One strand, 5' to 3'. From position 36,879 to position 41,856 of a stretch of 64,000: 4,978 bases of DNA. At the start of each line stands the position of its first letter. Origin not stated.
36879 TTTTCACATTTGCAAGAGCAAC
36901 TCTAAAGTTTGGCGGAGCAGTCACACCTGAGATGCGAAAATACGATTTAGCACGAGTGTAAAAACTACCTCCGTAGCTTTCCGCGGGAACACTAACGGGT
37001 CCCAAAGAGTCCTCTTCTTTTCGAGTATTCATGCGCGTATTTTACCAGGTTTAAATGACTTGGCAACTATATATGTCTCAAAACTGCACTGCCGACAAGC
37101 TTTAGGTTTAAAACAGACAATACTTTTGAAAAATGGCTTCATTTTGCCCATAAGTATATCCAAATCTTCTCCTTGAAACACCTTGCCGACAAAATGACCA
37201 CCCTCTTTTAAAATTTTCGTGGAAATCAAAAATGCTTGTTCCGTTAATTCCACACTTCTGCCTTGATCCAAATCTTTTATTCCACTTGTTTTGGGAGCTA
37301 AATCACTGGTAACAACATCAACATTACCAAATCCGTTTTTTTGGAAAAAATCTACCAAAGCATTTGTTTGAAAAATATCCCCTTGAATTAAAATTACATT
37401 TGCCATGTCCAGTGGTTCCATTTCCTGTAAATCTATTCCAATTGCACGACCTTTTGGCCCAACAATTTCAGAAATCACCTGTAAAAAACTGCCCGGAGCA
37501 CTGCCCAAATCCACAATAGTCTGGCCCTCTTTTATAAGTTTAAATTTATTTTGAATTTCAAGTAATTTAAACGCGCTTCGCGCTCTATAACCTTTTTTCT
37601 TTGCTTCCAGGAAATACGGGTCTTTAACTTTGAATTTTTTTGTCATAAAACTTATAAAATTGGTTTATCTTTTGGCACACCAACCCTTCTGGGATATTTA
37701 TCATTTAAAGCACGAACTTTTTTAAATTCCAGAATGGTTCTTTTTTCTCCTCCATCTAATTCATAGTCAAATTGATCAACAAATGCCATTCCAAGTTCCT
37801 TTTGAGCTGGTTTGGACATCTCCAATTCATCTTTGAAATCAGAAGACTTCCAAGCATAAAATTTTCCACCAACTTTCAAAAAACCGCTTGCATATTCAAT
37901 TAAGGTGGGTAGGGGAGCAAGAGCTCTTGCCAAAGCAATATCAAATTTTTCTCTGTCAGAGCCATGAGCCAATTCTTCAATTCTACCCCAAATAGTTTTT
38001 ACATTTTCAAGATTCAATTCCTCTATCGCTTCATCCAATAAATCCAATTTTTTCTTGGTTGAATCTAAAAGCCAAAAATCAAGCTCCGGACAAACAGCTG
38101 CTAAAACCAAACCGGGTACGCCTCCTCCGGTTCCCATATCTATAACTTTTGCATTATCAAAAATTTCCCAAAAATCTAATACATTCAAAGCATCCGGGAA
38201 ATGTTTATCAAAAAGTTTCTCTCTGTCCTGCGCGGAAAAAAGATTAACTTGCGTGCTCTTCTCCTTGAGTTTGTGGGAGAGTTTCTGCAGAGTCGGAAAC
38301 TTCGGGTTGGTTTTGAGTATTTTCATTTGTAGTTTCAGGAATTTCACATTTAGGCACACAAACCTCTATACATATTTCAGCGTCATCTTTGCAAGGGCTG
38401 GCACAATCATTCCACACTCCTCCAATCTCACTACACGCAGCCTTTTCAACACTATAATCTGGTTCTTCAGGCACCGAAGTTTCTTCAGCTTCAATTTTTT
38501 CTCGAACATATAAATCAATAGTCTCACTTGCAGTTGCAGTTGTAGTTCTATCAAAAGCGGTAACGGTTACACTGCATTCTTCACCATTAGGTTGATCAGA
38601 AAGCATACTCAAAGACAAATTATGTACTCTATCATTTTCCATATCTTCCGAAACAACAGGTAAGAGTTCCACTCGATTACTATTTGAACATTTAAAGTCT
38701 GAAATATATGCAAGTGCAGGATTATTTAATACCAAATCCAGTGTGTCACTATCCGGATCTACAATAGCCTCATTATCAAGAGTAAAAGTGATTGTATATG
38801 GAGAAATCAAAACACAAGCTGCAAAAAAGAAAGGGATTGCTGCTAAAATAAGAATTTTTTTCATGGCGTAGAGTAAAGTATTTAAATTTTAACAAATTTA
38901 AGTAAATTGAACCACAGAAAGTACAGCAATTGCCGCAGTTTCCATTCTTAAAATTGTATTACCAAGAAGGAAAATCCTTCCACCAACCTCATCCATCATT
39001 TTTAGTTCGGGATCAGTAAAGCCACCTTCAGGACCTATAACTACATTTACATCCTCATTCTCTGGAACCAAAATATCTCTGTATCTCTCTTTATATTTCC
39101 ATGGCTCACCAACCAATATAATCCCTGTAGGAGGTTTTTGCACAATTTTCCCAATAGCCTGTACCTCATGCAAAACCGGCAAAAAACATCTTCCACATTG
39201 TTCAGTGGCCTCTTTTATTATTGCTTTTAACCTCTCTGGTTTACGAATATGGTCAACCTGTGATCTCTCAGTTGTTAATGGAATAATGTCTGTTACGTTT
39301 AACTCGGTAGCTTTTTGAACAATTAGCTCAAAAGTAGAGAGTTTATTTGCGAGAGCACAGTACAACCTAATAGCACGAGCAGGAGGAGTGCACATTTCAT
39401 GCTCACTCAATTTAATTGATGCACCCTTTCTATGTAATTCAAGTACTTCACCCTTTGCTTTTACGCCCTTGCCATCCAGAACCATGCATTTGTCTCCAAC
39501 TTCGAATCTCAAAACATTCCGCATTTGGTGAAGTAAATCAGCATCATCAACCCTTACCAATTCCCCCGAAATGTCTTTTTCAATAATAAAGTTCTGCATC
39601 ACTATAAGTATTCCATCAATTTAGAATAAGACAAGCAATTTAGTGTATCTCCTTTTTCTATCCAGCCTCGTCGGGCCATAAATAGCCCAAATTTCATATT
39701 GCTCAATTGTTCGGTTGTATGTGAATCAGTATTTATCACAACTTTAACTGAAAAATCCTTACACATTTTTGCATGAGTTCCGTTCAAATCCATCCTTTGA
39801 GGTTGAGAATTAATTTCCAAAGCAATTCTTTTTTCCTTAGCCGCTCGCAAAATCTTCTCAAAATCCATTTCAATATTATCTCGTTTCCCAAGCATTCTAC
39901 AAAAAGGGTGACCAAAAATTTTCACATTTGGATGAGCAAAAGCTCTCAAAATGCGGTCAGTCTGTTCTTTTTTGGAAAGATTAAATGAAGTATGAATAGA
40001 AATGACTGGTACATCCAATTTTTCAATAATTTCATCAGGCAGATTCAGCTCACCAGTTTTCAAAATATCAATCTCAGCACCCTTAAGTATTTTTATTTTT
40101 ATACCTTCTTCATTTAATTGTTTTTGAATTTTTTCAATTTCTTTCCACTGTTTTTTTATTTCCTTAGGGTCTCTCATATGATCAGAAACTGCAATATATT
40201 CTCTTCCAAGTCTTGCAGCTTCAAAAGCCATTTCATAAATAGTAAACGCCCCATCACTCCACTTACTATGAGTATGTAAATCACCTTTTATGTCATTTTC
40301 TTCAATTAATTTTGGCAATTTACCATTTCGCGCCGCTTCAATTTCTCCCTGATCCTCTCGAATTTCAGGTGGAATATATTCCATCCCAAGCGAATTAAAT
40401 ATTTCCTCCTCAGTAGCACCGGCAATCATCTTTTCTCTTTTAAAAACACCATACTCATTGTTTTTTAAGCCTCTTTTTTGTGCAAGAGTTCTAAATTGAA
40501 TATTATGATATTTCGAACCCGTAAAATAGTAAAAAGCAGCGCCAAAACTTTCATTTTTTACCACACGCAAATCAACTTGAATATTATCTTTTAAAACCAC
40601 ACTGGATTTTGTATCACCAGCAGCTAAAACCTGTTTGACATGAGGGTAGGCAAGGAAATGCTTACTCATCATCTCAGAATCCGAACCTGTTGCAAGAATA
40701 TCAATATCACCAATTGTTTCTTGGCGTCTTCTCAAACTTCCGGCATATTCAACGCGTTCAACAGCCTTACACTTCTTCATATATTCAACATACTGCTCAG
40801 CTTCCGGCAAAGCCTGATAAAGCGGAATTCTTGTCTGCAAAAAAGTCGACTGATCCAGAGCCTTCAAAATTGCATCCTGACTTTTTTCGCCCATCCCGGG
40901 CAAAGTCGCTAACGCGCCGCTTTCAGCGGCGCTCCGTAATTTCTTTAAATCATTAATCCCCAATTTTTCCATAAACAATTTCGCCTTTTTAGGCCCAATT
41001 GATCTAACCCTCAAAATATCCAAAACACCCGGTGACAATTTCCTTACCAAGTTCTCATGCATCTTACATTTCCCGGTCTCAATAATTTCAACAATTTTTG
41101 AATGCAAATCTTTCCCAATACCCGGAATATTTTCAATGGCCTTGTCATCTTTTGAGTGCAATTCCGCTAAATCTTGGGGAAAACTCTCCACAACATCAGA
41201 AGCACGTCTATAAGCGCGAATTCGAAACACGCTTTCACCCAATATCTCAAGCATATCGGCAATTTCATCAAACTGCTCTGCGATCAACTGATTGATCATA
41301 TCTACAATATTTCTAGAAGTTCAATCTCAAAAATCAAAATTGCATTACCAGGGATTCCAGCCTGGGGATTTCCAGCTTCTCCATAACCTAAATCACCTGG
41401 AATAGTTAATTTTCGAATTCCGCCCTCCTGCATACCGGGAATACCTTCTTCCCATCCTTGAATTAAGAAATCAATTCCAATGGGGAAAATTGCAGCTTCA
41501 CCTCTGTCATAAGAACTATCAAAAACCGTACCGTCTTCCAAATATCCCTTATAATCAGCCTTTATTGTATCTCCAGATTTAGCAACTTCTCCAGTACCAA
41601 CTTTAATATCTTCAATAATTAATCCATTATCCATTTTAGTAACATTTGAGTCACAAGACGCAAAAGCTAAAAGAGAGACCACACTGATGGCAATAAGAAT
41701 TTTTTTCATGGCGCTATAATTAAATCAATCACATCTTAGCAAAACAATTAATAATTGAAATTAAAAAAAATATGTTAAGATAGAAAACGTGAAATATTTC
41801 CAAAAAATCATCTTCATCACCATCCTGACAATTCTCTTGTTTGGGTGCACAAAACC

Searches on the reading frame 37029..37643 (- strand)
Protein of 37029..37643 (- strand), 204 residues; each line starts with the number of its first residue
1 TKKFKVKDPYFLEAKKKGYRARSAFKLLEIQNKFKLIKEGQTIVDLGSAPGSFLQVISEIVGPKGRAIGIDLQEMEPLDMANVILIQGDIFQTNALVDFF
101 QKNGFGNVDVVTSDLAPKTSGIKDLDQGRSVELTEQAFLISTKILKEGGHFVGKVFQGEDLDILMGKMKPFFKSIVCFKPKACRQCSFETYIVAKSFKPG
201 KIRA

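Call 6: search_protein_families(library=pfam, proteins=[window:37029-37643:-], max_evalue=0.001)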
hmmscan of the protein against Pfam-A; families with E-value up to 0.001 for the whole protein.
window:37029-37643:- (204 aa): 2 families
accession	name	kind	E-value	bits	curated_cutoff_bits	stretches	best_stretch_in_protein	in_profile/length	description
PF01728.25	FtsJ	-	4e-51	173.9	24.1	1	19-197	1-181/181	FtsJ-like methyltransferase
PF13847.12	Methyltransf_31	-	2.4e-06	27.7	27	1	37-152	1-108/145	Methyltransferase domain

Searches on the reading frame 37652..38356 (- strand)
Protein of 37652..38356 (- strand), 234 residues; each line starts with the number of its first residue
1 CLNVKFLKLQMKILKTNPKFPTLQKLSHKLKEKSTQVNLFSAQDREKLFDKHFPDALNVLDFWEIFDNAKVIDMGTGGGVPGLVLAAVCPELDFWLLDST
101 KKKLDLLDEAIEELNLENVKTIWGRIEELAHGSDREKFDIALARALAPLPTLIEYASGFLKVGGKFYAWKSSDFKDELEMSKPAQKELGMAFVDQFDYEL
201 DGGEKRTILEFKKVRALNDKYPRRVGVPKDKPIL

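Call 6: search_protein_families(library=pfam, proteins=[window:37652-38356:-], max_evalue=0.001)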
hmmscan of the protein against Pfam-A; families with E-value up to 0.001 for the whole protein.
window:37652-38356:- (234 aa): 5 families
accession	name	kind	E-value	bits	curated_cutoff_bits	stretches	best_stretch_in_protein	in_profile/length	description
PF02527.21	GidB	-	7.5e-38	130.2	27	1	22-183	4-161/184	rRNA small subunit methyltransferase G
PF13847.12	Methyltransf_31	-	3.5e-10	40.2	27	1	67-172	3-113/145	Methyltransferase domain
PF13649.12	Methyltransf_25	-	7.7e-05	23.8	27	1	71-147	1-75/97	Methyltransferase domain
PF05175.20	MTS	-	0.00011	22.3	23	1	68-128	32-92/170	Methyltransferase small domain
PF10294.15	Methyltransf_16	-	0.00043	20.5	21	0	67-115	46-93/174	Lysine methyltransferase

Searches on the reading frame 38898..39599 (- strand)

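Call 6: search_protein_families(library=pfam, proteins=[window:38898-39599:-], max_evalue=0.001)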
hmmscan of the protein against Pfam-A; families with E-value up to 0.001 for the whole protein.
window:38898-39599:- (233 aa): 2 families
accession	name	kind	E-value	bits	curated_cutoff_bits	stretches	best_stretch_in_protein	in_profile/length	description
PF04452.19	Methyltrans_RNA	-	5.7e-37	127.3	23.9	1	76-231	6-165/165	RNA methyltransferase domain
PF20260.4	PUA_4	-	3.2e-07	30.8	23.9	1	26-64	9-47/48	RNA methyltransferase PUA domain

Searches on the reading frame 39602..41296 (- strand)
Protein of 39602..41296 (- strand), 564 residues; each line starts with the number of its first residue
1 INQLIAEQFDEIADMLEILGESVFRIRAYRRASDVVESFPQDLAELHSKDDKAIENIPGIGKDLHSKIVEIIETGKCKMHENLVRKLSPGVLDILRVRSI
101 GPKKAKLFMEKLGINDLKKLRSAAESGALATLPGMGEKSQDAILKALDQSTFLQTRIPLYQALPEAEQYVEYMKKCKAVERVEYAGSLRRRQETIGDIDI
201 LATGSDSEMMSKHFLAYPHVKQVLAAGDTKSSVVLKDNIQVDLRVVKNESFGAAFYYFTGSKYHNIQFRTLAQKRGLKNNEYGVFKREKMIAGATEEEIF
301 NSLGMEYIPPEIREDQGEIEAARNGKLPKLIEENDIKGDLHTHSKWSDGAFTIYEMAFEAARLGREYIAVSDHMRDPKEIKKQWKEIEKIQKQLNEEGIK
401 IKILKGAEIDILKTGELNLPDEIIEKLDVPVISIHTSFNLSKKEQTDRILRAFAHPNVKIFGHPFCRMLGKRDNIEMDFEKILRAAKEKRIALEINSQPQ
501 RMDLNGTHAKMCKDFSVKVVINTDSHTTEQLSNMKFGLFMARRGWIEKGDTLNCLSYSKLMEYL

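Call 6: search_protein_families(library=pfam, proteins=[window:39602-41296:-], max_evalue=0.001)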
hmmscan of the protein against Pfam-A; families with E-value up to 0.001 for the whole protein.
window:39602-41296:- (564 aa): 5 families
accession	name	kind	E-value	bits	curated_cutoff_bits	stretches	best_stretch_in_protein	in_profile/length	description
PF14791.11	DNA_pol_B_thumb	-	1.2e-21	76.7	25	1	254-314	1-63/63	DNA polymerase beta thumb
PF14716.13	HHH_8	-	1.3e-20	74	30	1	2-77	3-73/73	Helix-hairpin-helix domain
PF02811.25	PHP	-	1.8e-11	45.1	26.4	1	339-497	1-163/164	PHP domain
PF14520.12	HHH_5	-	2e-10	41.4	27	1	92-147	2-55/57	Helix-hairpin-helix domain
PF14792.12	DNA_pol_B_palm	-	4.3e-05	24.2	25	1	171-241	16-82/113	DNA polymerase beta palm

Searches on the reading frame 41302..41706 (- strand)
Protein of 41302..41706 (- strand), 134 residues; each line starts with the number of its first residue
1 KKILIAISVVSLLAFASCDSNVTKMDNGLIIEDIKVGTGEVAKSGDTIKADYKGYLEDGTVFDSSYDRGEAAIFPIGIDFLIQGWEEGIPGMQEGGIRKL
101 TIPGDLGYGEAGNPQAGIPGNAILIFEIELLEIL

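Call 6: search_protein_families(library=pfam, proteins=[window:41302-41706:-], max_evalue=0.001)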
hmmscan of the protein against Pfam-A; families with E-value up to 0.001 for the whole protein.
window:41302-41706:- (134 aa): 1 family
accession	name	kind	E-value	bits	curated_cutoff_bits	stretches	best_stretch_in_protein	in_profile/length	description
PF00254.34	FKBP_C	-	8e-31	106.7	21.1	1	41-131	4-94/94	FKBP-type peptidyl-prolyl cis-trans isomerase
